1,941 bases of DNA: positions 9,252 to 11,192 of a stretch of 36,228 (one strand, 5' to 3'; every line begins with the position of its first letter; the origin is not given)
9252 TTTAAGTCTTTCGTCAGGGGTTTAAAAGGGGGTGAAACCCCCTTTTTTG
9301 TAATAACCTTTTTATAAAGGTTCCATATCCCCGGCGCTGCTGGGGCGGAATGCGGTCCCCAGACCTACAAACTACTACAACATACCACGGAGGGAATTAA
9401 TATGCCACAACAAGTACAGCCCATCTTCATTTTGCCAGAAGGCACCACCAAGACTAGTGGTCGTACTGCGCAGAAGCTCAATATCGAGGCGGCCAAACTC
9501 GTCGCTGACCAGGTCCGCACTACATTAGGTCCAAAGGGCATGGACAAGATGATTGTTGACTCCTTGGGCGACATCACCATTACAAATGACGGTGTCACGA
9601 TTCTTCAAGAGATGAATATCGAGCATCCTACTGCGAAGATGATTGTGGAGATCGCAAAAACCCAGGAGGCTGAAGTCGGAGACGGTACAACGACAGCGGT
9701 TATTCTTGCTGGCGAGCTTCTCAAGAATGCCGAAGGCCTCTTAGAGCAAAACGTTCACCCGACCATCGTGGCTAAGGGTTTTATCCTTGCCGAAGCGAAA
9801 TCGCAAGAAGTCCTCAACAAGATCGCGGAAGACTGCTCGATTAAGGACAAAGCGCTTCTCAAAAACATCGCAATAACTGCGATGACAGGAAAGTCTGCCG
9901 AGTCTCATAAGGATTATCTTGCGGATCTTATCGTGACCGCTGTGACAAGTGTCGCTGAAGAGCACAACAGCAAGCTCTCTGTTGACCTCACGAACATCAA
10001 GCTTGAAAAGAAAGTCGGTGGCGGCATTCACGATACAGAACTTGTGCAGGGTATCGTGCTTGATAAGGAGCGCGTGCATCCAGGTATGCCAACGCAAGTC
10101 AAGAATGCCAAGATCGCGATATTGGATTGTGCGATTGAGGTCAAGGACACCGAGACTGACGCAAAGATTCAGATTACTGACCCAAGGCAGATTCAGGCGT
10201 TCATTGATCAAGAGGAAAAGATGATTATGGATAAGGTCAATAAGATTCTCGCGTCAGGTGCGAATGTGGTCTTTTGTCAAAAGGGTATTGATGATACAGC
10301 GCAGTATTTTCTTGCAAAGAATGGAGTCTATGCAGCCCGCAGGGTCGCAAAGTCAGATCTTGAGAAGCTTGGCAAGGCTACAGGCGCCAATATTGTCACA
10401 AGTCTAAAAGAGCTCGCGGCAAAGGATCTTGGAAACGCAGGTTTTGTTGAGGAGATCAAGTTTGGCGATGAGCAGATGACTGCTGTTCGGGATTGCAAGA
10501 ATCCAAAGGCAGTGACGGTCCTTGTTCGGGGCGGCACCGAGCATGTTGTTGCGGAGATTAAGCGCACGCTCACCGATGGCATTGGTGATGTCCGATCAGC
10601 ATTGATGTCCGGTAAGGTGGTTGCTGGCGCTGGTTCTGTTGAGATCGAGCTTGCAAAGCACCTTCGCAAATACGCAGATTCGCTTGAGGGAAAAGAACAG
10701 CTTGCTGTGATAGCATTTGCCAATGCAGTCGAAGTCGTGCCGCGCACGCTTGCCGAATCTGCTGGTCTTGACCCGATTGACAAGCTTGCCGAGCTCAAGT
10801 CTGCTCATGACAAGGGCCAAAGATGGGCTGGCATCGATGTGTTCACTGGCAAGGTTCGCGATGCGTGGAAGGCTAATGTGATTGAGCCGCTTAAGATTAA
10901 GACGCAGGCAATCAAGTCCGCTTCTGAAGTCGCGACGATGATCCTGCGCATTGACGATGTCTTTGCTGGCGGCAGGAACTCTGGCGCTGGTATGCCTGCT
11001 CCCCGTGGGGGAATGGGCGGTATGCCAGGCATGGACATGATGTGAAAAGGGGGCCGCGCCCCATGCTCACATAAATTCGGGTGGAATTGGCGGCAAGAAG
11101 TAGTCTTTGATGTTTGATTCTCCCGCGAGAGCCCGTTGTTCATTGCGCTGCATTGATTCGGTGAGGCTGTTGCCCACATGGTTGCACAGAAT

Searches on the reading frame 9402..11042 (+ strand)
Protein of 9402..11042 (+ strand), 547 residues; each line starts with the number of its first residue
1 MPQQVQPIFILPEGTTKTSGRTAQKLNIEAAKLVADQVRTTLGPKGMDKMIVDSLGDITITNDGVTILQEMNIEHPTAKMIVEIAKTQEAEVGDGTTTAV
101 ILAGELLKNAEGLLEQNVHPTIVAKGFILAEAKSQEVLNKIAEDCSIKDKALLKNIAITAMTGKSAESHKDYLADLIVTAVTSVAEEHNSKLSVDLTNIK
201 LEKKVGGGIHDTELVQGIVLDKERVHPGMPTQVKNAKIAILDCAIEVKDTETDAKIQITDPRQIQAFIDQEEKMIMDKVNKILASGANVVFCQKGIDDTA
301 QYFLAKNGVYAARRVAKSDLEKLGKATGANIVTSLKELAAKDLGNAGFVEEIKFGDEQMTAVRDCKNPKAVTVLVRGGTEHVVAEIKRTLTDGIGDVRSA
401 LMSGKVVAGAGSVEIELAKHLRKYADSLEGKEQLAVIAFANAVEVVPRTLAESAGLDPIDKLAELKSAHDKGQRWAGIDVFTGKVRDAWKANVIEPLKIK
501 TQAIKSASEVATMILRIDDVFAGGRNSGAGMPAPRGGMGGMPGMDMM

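Call 8: search_protein_families(library=pfam, proteins=[window:9402-11042:+], max_evalue=0.001)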
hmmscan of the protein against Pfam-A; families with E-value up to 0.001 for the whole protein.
window:9402-11042:+ (547 aa): 1 family
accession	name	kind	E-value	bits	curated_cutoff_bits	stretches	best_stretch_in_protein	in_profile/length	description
PF00118.29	Cpn60_TCP1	-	8.2e-177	589.2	34.3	1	34-521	1-486/490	TCP-1/cpn60 chaperonin family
